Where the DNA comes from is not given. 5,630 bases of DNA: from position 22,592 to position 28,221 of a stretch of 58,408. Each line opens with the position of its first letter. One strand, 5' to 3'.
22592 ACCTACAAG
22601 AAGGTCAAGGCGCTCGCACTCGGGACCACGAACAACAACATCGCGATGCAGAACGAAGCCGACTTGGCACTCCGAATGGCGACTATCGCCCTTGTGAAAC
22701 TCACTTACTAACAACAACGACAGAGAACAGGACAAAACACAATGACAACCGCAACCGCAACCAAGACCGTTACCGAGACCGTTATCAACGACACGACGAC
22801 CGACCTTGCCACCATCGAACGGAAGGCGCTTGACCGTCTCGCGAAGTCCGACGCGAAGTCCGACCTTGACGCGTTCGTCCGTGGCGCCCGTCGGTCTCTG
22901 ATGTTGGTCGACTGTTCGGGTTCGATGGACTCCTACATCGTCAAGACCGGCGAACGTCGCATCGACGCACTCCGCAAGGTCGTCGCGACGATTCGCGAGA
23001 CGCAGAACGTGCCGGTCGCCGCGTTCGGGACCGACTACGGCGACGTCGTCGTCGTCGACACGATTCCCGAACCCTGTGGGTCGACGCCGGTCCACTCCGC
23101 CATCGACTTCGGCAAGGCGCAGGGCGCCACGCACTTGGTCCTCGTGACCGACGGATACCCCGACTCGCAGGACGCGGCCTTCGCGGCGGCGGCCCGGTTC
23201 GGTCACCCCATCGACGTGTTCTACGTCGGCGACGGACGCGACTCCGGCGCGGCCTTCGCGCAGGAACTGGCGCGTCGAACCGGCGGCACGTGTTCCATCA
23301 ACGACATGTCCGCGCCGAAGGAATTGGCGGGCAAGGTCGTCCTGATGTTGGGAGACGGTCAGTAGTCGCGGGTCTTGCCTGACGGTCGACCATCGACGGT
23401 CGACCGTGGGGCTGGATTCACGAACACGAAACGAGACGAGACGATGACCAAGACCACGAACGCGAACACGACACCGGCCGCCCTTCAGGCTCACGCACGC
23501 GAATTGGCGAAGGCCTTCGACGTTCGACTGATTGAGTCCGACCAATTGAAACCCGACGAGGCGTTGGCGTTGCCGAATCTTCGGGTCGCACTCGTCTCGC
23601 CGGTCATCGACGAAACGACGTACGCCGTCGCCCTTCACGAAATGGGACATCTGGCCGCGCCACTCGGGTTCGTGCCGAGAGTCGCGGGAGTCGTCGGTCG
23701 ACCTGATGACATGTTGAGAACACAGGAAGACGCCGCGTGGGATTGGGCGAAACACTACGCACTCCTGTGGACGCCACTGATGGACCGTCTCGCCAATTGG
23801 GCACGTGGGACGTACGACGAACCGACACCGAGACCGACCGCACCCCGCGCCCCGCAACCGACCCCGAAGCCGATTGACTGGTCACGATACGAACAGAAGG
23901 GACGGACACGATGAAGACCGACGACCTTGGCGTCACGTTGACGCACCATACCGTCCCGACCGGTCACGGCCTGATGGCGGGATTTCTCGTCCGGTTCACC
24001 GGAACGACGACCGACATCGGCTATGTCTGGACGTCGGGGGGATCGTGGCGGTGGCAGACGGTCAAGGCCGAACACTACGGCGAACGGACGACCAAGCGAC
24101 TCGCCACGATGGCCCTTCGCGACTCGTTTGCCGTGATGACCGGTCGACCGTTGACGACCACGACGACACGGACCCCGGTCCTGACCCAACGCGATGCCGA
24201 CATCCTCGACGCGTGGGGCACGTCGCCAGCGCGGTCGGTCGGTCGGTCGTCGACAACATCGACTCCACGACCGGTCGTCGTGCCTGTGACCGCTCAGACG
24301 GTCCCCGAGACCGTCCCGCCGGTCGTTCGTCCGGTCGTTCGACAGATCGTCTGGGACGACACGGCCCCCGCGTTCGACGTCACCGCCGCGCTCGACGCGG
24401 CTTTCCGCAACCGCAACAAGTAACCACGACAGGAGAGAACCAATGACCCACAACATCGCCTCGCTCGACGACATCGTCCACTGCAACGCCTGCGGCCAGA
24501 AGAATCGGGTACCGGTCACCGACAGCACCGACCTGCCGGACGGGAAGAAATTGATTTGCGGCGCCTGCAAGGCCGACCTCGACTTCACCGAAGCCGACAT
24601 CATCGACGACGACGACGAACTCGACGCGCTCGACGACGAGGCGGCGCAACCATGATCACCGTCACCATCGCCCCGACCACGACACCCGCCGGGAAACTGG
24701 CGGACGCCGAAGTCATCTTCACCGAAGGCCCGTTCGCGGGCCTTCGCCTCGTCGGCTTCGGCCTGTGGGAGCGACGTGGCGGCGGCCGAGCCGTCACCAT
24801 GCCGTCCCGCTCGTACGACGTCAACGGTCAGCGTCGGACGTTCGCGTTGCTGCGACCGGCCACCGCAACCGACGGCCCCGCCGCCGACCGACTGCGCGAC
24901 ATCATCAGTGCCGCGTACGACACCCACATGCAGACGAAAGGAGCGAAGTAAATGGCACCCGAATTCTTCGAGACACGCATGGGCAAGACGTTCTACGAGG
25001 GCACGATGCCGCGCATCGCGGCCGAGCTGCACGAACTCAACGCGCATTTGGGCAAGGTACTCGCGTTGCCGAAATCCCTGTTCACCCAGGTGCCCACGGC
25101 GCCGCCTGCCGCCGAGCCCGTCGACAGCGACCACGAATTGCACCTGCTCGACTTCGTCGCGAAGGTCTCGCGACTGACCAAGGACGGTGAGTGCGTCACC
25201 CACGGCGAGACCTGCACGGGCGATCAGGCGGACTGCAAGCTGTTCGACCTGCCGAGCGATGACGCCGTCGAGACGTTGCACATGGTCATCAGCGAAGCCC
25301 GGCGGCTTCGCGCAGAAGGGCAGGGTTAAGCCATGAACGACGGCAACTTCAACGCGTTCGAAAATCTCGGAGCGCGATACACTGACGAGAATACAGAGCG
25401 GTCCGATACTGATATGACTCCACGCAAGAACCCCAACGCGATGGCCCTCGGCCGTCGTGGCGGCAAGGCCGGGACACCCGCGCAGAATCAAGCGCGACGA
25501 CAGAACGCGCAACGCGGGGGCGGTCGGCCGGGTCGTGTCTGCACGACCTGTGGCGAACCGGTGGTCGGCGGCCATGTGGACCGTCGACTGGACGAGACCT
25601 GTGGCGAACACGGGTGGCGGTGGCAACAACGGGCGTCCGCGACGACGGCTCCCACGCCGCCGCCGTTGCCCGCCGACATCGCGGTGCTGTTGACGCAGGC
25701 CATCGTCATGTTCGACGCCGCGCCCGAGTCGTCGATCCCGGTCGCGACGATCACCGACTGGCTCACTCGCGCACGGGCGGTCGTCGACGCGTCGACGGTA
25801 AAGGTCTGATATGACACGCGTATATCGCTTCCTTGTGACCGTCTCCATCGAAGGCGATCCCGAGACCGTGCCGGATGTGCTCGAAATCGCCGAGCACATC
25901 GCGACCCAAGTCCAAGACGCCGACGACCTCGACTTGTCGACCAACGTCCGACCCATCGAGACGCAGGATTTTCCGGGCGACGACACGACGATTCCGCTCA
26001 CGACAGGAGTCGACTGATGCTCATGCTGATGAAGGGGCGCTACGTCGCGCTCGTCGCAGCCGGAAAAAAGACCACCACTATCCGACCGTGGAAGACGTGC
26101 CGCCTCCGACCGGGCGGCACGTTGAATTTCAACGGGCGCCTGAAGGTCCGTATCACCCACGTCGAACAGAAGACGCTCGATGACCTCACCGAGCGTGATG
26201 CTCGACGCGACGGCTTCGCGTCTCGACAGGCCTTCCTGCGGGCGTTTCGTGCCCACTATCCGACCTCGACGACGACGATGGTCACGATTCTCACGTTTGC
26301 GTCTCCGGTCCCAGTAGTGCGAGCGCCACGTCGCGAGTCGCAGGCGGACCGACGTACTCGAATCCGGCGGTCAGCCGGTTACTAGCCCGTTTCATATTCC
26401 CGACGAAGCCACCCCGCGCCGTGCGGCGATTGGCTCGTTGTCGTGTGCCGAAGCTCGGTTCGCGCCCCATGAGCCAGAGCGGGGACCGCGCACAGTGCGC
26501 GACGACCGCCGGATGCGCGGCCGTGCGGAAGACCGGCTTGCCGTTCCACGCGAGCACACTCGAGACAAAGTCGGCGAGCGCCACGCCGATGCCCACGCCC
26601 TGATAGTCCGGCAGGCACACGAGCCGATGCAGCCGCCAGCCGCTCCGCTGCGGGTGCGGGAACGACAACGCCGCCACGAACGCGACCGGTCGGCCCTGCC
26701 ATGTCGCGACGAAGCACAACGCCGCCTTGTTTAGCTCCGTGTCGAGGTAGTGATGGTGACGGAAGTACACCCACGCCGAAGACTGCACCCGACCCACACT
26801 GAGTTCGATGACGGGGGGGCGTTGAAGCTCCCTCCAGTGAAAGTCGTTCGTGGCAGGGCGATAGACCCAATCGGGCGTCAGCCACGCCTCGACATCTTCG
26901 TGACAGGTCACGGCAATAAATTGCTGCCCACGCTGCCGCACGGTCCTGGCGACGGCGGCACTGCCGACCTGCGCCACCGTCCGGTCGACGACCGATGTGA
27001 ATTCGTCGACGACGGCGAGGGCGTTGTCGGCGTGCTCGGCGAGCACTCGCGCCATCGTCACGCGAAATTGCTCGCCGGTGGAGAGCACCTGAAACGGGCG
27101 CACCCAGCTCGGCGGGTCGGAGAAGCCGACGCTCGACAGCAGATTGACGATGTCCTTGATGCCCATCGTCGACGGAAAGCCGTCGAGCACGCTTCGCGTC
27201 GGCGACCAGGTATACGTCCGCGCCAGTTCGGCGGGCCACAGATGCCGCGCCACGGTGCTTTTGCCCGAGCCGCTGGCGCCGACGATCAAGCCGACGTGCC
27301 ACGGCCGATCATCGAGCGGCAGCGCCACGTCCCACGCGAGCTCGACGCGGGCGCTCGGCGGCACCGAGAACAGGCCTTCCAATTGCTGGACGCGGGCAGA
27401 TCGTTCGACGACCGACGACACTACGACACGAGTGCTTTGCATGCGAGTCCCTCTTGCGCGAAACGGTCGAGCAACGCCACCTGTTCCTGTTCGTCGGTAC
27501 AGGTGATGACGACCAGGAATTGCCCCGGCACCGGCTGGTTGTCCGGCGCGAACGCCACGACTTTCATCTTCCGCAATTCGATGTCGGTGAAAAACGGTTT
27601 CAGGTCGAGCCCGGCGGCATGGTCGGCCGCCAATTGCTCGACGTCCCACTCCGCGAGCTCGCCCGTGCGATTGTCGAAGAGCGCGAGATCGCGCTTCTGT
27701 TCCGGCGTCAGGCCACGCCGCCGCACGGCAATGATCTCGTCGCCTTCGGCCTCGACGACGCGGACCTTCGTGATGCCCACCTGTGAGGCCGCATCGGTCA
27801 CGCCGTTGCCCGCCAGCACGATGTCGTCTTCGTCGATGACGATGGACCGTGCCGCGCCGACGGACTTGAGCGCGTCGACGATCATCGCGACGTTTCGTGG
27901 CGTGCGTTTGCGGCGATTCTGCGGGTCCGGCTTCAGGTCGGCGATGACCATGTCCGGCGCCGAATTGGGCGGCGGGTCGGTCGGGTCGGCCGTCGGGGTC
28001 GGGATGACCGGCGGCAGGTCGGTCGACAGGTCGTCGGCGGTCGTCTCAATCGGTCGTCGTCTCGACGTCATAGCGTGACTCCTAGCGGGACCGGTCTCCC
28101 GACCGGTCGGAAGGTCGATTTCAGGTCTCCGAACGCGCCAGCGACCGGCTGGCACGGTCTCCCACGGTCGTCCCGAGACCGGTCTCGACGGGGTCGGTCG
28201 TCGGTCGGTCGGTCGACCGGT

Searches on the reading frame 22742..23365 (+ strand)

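Call 14: search_protein_families(library=phrogs, proteins=[window:22742-23365:+], max_evalue=0.01)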
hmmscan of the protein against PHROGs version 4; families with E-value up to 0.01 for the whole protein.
window:22742-23365:+ (207 aa): 0 families

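Call 57: search_protein_families(library=pfam, proteins=[window:22742-23365:+], max_evalue=0.01)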
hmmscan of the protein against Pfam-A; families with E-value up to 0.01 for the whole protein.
window:22742-23365:+ (207 aa): 2 families
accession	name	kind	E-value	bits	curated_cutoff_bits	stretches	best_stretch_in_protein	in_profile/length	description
PF00092.34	VWA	-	0.0017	19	23.8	0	129-181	104-155/174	von Willebrand factor type A domain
PF13768.12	VWA_3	-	0.0017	18.9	27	0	105-185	68-154/155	von Willebrand factor type A domain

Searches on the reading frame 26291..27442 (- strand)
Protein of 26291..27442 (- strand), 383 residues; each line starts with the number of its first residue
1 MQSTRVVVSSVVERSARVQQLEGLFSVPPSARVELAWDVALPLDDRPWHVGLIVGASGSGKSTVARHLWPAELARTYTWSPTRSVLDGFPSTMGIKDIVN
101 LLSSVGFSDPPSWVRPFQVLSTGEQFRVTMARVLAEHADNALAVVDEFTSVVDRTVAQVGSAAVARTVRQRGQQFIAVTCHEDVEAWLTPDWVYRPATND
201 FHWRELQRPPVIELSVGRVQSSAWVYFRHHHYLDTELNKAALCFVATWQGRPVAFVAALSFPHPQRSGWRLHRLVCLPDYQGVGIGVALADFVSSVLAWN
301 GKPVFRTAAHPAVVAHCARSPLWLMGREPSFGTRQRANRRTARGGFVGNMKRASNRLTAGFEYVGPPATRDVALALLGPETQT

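Call 15: search_protein_families(library=phrogs, proteins=[window:26291-27442:-], max_evalue=0.01)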
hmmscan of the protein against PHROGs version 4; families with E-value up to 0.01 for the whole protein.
window:26291-27442:- (383 aa): 4 families
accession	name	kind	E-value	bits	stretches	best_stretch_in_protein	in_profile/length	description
phrog_11143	-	unknown function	1.7e-94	317.7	1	5-368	2-353/357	-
phrog_293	-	moron, auxiliary metabolic gene and host takeover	2e-13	50.3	1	97-186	249-333/1058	ABC transporter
phrog_2666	-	head and packaging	0.00053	19.8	0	52-68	325-341/555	terminase large subunit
phrog_2392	-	moron, auxiliary metabolic gene and host takeover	0.00072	19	0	52-68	511-527/726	ABC transporter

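Call 27: find_related_loci(query=window:26291-27442:-, collection=viral_contigs, flank=10000)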
Query window:26291-27442:- (383 aa) in viral_contigs; peptide patterns used: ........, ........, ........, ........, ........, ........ (x = any residue, [..] = any of these).
17 stretches matched a pattern; 4 encode a relative of the query (tblastn E <= 1e-3); 4 distinct loci.
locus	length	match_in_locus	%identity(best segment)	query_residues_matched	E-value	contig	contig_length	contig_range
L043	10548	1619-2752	79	1-379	0e+0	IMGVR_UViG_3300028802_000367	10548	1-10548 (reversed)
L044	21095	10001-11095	57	6-378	4e-135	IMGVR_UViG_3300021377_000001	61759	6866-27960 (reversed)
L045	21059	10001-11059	55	3-366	1e-122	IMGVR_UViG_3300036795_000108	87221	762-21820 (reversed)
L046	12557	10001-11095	52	3-377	7e-112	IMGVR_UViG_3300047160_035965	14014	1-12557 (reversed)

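Call 57: search_protein_families(library=pfam, proteins=[window:26291-27442:-], max_evalue=0.01)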
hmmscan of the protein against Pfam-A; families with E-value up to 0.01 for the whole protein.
window:26291-27442:- (383 aa): 8 families
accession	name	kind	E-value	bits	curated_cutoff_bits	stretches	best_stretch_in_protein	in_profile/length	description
PF00583.31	Acetyltransf_1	-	2.3e-06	28.3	20.7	1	232-293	24-84/116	Acetyltransferase (GNAT) family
PF00005.33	ABC_tran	-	1.4e-05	26.2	25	0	52-68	15-31/137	ABC transporter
PF13508.13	Acetyltransf_7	-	3.8e-05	24.4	27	1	241-296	3-55/84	Acetyltransferase (GNAT) domain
PF02463.25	SMC_N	-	0.00048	20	40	0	95-183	120-200/220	RecF/RecN/SMC N terminal domain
PF13401.12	AAA_22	-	0.0021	18.8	27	1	50-150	7-95/130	AAA domain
PF13191.12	AAA_16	-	0.005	17.8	32.6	0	46-74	23-50/167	AAA ATPase domain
PF13238.12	AAA_18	-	0.0071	17.2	29.4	0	52-183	2-102/128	AAA domain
PF13671.12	AAA_33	-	0.0095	16.7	27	0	52-69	3-20/143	AAA domain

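Call 80: find_related_loci(query=window:26291-27442:-, collection=metagenome_contigs, flank=10000)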
Query window:26291-27442:- (383 aa) in metagenome_contigs; peptide patterns used: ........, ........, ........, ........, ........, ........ (x = any residue, [..] = any of these).
134 stretches matched a pattern; 45 encode a relative of the query (tblastn E <= 1e-3); 45 distinct loci.
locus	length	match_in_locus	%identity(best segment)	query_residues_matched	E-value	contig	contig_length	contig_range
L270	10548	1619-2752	79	1-379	0e+0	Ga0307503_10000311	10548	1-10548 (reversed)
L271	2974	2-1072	79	22-379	0e+0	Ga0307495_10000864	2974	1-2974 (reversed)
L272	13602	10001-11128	69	1-380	2e-170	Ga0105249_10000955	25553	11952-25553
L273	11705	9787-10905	69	4-380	8e-168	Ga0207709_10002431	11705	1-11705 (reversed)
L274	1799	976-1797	77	1-276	1e-151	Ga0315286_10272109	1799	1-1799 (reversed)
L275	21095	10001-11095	57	6-378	1e-134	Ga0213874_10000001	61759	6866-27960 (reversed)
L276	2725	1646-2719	59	1-366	5e-136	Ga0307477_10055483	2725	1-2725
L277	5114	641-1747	57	1-377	2e-127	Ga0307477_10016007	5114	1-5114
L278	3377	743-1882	53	3-377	3e-128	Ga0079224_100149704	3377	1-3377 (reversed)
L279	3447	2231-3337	52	1-378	2e-126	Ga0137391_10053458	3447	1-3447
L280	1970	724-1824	54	3-377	4e-129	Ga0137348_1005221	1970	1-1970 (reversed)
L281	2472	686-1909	48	1-378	3e-125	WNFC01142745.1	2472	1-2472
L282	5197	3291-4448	51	2-382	2e-117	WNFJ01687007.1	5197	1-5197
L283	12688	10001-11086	52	6-377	4e-116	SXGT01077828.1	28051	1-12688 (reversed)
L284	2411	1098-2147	53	9-366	5e-122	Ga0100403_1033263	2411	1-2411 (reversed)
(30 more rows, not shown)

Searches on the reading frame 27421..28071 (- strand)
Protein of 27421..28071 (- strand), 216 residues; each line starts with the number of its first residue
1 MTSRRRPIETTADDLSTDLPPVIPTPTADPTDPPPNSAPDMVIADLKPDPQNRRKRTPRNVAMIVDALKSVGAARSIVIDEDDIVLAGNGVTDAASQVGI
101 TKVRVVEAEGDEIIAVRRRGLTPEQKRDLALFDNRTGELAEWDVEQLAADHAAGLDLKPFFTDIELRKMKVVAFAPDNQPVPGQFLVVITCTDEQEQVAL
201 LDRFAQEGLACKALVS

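Call 15: search_protein_families(library=phrogs, proteins=[window:27421-28071:-], max_evalue=0.01)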
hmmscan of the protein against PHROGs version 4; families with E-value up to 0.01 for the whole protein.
window:27421-28071:- (216 aa): 10 families
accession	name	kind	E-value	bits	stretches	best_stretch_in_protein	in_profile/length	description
phrog_620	-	DNA, RNA and nucleotide metabolism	1.1e-20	75.7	1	41-148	12-109/217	ParB-like partition protein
phrog_498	-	other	4.7e-18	66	1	34-152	31-141/633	DNA methyltransferase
phrog_940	-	DNA, RNA and nucleotide metabolism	8.5e-13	49.3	1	43-166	11-126/388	nuclease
phrog_8071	-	DNA, RNA and nucleotide metabolism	2.1e-12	48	1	40-159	9-118/389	ParB-like partition protein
phrog_15396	-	DNA, RNA and nucleotide metabolism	2.1e-11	45.1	1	43-152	9-108/258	ParB-like partition nuclease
phrog_723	-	DNA, RNA and nucleotide metabolism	2.1e-08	35.2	1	42-148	17-116/223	ParB-like partition protein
phrog_930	-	DNA, RNA and nucleotide metabolism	1.3e-07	32.7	1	42-147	11-105/223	ParB-like partition protein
phrog_5475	-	unknown function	0.00041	20.2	1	43-114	8-78/458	-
phrog_9353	-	unknown function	0.00058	20.8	1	47-159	20-126/245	-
phrog_18056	-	DNA, RNA and nucleotide metabolism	0.0042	17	1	43-112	8-76/387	ParB-like partition nuclease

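Call 57: search_protein_families(library=pfam, proteins=[window:27421-28071:-], max_evalue=0.01)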
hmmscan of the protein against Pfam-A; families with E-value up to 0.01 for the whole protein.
window:27421-28071:- (216 aa): 0 families

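Call 88: find_encoding_contigs(protein=window:27421-28071:-, flank=10000, max_places=4)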
Protein window:27421-28071:- (216 aa): 1 contig read that carries it; 1 place shown.
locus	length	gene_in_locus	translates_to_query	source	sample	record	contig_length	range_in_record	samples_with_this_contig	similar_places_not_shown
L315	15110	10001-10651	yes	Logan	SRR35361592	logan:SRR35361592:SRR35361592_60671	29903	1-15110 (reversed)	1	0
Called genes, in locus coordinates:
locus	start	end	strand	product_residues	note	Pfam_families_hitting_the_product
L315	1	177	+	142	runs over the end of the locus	-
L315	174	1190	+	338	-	PF13479:AAA_24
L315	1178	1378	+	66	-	-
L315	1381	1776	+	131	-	-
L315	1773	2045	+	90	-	-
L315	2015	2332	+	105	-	-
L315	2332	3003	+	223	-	-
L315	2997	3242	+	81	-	-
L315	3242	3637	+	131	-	-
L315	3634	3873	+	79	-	-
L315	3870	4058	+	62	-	-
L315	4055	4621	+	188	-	-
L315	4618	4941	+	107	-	-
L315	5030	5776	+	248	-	-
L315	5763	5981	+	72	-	-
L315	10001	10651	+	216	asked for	-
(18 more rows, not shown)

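Call 112: search_solved_structures(query=window:27421-28071:-, max_evalue=1)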
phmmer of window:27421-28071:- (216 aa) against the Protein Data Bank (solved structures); distinct sequences matched with E-value up to 1: 0.
